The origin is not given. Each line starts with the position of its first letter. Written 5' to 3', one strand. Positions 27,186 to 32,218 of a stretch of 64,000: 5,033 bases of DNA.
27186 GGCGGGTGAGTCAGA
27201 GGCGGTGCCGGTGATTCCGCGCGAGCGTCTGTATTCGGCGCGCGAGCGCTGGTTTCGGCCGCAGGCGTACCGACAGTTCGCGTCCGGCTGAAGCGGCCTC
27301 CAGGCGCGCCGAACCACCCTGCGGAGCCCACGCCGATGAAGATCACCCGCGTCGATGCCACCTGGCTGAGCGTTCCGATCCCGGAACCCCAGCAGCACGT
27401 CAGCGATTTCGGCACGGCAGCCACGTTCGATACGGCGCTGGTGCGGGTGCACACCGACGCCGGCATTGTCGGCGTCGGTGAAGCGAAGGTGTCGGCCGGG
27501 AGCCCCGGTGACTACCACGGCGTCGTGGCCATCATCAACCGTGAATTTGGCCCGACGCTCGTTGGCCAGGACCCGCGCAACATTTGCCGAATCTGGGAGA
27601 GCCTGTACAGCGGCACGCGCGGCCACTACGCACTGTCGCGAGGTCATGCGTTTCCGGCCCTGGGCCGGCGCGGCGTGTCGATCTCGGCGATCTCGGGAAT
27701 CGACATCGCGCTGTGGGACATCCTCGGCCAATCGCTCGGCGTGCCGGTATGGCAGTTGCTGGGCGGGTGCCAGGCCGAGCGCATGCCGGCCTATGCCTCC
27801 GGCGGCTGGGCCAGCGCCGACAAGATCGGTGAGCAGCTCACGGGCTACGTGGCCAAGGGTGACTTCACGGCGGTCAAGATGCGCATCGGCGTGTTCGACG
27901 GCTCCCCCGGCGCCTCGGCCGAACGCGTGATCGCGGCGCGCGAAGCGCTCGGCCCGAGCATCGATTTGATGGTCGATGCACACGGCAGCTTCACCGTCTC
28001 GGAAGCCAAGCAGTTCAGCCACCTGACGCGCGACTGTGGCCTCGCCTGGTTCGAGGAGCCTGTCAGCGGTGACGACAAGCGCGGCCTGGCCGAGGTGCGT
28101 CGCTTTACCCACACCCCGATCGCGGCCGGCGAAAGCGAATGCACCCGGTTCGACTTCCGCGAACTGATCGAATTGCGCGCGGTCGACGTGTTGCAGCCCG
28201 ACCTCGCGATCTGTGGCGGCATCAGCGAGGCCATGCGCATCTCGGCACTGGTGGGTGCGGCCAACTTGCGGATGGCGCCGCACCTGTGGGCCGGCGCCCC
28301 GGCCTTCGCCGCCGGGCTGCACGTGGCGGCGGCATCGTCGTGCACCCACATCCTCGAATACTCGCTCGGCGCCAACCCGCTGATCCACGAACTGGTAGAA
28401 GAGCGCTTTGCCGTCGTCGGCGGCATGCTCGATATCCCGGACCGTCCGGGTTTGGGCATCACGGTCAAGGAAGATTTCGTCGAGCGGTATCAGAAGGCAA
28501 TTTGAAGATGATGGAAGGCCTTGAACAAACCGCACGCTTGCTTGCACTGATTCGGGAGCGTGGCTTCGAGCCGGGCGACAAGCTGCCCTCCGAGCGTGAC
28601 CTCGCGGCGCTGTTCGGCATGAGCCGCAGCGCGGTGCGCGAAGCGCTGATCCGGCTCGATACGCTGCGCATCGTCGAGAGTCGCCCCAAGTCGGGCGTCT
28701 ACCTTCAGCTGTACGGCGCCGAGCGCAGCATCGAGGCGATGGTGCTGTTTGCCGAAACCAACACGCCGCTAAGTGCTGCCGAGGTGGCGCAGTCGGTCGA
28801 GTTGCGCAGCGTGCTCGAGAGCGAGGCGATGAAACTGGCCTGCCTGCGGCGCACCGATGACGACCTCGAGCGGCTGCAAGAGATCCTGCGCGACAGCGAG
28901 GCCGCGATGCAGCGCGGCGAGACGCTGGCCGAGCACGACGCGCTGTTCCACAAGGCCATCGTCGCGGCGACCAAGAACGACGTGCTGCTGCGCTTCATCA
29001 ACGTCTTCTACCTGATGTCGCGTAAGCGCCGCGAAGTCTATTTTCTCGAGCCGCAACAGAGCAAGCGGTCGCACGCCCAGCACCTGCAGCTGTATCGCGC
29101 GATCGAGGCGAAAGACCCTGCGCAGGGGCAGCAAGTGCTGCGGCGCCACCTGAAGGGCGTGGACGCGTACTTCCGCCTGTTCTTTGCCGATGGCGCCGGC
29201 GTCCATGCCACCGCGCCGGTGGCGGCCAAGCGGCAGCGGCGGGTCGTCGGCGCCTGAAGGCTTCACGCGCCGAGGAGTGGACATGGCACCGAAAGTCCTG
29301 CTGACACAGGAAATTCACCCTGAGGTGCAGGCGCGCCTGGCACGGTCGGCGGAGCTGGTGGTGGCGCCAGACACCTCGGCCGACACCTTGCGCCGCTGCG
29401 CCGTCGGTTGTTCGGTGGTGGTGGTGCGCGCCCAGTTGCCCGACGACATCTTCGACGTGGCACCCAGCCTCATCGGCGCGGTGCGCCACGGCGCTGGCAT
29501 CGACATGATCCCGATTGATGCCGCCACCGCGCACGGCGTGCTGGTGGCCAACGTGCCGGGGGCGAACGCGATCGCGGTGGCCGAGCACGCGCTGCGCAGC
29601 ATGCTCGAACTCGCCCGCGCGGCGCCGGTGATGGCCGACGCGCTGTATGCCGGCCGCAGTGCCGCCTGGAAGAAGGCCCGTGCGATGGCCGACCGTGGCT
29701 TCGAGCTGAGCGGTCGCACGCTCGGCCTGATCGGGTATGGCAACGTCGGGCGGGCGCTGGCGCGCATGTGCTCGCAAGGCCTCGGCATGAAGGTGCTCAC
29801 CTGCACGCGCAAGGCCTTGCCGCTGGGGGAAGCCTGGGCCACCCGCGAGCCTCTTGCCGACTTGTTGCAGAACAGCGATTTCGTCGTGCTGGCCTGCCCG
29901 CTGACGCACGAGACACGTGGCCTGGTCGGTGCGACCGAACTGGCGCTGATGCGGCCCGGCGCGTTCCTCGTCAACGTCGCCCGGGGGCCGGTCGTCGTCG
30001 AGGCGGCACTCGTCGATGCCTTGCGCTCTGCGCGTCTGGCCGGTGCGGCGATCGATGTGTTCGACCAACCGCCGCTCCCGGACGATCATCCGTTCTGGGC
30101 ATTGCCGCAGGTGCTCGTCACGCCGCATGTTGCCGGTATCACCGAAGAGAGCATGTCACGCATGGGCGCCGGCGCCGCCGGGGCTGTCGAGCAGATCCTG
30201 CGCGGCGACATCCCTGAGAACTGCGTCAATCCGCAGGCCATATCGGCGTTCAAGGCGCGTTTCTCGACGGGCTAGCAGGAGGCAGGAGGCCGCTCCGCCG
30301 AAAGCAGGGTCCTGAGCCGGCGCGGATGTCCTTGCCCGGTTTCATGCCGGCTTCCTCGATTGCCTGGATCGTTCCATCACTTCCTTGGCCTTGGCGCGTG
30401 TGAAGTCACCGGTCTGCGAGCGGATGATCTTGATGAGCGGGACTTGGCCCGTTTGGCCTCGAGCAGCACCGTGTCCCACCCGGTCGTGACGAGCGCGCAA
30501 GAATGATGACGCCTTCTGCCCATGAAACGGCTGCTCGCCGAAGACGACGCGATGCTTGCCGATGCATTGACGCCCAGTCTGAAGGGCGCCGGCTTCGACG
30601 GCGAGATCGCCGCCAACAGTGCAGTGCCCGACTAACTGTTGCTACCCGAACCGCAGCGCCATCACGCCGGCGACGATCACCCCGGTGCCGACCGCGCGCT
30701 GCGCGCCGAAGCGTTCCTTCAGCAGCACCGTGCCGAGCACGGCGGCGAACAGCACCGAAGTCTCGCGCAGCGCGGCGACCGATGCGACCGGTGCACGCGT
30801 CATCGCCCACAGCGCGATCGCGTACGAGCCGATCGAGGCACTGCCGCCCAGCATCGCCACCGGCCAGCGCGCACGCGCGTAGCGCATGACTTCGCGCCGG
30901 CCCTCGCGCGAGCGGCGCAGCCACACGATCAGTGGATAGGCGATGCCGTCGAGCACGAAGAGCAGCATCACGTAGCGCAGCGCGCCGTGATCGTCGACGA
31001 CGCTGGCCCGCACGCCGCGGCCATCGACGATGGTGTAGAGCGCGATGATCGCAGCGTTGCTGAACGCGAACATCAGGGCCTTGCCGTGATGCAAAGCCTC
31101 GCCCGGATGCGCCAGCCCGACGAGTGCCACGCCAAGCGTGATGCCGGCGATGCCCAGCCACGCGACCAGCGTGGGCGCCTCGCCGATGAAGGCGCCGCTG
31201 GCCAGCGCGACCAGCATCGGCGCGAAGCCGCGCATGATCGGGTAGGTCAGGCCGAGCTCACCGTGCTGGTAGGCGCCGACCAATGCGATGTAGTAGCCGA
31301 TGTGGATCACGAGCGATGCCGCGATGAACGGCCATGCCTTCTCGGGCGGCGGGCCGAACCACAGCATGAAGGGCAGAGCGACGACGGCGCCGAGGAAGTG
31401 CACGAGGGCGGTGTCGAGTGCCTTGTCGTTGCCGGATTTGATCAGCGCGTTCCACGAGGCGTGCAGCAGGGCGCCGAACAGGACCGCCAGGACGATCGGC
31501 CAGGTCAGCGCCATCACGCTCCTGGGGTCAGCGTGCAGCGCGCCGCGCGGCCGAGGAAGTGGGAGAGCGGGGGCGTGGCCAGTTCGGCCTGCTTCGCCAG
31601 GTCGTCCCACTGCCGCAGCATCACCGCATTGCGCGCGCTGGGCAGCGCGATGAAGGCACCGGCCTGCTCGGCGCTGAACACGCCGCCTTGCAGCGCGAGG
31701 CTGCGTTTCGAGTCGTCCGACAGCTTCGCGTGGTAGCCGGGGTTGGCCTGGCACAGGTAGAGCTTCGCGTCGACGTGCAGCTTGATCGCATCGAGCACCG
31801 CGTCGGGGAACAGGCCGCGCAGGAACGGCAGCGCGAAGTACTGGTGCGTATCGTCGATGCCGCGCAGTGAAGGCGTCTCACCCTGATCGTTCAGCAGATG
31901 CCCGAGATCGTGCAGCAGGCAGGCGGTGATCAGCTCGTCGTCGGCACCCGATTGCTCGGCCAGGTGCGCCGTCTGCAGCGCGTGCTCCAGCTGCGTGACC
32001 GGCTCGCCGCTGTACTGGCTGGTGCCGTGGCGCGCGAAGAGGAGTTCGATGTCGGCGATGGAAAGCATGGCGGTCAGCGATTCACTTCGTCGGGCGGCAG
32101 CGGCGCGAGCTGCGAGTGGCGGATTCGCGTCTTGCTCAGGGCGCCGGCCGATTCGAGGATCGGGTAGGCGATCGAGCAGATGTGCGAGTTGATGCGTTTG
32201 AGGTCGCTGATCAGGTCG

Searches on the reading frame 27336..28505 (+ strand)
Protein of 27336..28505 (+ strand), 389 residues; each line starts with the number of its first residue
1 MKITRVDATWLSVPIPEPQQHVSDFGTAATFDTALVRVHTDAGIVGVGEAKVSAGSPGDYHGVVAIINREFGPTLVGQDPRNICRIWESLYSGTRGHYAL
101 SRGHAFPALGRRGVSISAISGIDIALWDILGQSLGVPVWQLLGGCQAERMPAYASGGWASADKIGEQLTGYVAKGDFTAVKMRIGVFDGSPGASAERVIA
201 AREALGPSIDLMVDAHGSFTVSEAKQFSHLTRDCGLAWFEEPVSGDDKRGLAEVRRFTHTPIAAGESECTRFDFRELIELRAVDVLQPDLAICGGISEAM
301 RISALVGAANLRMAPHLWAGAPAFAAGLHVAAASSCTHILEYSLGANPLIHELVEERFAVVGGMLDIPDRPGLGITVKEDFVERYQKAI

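Call 67: search_protein_families(library=ncbifam, proteins=[window:27336-28505:+], max_evalue=1e-10)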
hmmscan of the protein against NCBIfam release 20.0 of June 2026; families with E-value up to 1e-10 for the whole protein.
window:27336-28505:+ (389 aa): 14 families
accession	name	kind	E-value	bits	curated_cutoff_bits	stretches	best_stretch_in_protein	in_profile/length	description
NF040866.1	AraD_Arch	equivalog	4e-65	220.2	650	1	31-386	32-370/372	arabinonate dehydratase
NF010624.0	PRK14017.1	equivalog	3.3e-64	217.3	311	1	34-387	16-362/382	galactonate dehydratase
NF047820.1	TalGalacDh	equivalog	3.5e-50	171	500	1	34-380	39-359/371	L-talarate/galactarate dehydratase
NF040790.2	glucon_galact_dh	equivalog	5.9e-48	163.6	750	1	34-386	26-370/390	bifunctional D-gluconate/D-galactonate dehydratase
NF043051.1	ManoateDhtManD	equivalog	4e-47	160.9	550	2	199-386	196-384/403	D-mannonate dehydratase ManD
NF011654.0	PRK15072.1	subfamily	4.2e-44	151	430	2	200-386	198-385/404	D-galactonate dehydratase family protein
NF011968.0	PRK15440.1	equivalog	2.4e-39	135.4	393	1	17-381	44-387/395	L-rhamnonate dehydratase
TIGR02534.1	mucon_cyclo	subfamily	1.2e-38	133.2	334.95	1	118-387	99-367/368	muconate/chloromuconate family cycloisomerase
NF043002.1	HProlDhtase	equivalog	4.5e-32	111.3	500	1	1-380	1-357/366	cis-3-hydroxy-L-proline dehydratase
NF041118.1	A_G_epim_Thtga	equivalog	4.1e-20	72.2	500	1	34-313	32-287/341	L-Ala-D/L-Glu epimerase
TIGR01928.1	menC_lowGC_arch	equivalog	7.3e-18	64.7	200.65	1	118-306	91-271/325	o-succinylbenzoate synthase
TIGR03247.1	glucar-dehydr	equivalog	1e-13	50.8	828.7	0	174-384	194-404/441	glucarate dehydratase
NF042940.1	racemase_DgcA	equivalog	4.2e-12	45.9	400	1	118-333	84-287/323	N-acetyl-D-Glu racemase DgcA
NF002782.0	PRK02901.1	equivalog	4.4e-12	45.6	288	1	178-367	104-290/328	o-succinylbenzoate synthase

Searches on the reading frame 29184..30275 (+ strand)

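Call 67: search_protein_families(library=ncbifam, proteins=[window:29184-30275:+], max_evalue=1e-10)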
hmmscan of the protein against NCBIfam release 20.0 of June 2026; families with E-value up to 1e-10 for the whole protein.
window:29184-30275:+ (363 aa): 21 families
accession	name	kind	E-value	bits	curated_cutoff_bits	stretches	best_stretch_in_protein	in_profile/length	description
TIGR01327.1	PGDH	equivalog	3e-63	214.4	454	1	37-354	1-316/525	phosphoglycerate dehydrogenase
NF041369.1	Dhydh_Halo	equivalog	2.2e-54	184.8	400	1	104-347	64-303/305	D-2-hydroxyacid dehydrogenase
NF005069.0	PRK06487.1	equivalog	5.4e-54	183.4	448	1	77-340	51-312/320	2-hydroxyacid dehydrogenase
NF009714.1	PRK13243.1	equivalog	1.6e-53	182.2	455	1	34-354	1-328/332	glyoxylate reductase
NF008759.0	PRK11790.1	equivalog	1.3e-50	172.2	404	1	36-349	12-327/410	phosphoglycerate dehydrogenase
NF011938.0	PRK15409.1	equivalog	2.1e-49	168.3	492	1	34-353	1-323/324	glyoxylate/hydroxypyruvate reductase GhrB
NF005387.0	PRK06932.1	equivalog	9.5e-40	136.5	492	1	70-325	40-296/314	2-hydroxyacid dehydrogenase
NF005750.0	PRK07574.1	equivalog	1.1e-39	136.6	329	1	81-339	100-357/386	NAD-dependent formate dehydrogenase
NF006263.0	PRK08410.1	equivalog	1.6e-33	116.4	389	1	69-329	37-297/311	D-2-hydroxyacid dehydrogenase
NF005027.0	PRK06436.1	equivalog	4.9e-30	104.7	261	1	103-351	57-291/303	2-hydroxyacid dehydrogenase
NF001309.0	PRK00257.1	equivalog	4.5e-28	98.3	434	1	170-326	109-265/379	4-phosphoerythronate dehydrogenase PdxB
NF000492.1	vanH_gen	exception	7.2e-28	97.5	540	1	104-294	75-253/312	D-lactate dehydrogenase VanH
NF012013.0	PRK15469.1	equivalog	4.5e-27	94.9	403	1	176-323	135-283/312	glyoxylate/hydroxypyruvate reductase GhrA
NF000371.1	vanH_Agroup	exception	3.8e-24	85.5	700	1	105-294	81-258/322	VanH-A/VanH-Pt family D-lactate dehydrogenase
NF000151.1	vanH-Ac1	exception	9.4e-22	77.8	750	1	104-294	111-289/351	D-lactate dehydrogenase VanH-Ac1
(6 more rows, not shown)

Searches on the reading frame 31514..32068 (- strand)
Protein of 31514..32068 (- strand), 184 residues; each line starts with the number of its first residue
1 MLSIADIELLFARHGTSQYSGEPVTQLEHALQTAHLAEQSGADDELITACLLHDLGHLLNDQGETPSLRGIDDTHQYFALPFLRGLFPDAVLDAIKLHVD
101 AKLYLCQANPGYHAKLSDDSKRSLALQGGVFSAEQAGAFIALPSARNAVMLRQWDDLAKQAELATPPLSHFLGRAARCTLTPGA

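Call 26: search_protein_families(library=ncbifam, proteins=[window:31514-32068:-], max_evalue=0.00001)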
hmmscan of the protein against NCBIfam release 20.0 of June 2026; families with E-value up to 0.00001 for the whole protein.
window:31514-32068:- (184 aa): 3 families
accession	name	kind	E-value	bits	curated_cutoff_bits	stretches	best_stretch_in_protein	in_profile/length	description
TIGR03276.1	Phn-HD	hypoth_equivalog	1.1e-70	236.8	214.6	1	3-178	3-178/179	phosphonate degradation HD-domain oxygenase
NF049941.1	HyMthAminphonOxyTmpB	equivalog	4.5e-44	150.5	300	1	8-174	12-178/188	(R)-1-hydroxy-2-trimethylaminoethylphosphonate oxygenase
NF052439.1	HMPDioxPhnZ1GIM8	equivalog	2e-41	141.6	300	1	10-172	29-191/199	hydroxymethylphosphonate dioxygenase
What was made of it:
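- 31514..32068 (-): HD-domain phosphonate oxygenase (PhnZ-like), last recognisable phosphonate gene of the divergent operon. TIGR03276 scores 236.8 bits, above its cut-off of 214.6 (call 26).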

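Call 39: search_protein_families(library=pfam, proteins=[window:31514-32068:-], max_evalue=0.00001)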
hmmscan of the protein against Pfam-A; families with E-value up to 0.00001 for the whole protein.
window:31514-32068:- (184 aa): 1 family
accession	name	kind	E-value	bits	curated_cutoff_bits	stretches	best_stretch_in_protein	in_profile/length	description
PF01966.28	HD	-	5.6e-07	30.3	22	1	27-102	2-89/116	HD domain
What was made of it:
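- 31514..32068 (-): Pfam HD domain (call 39).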
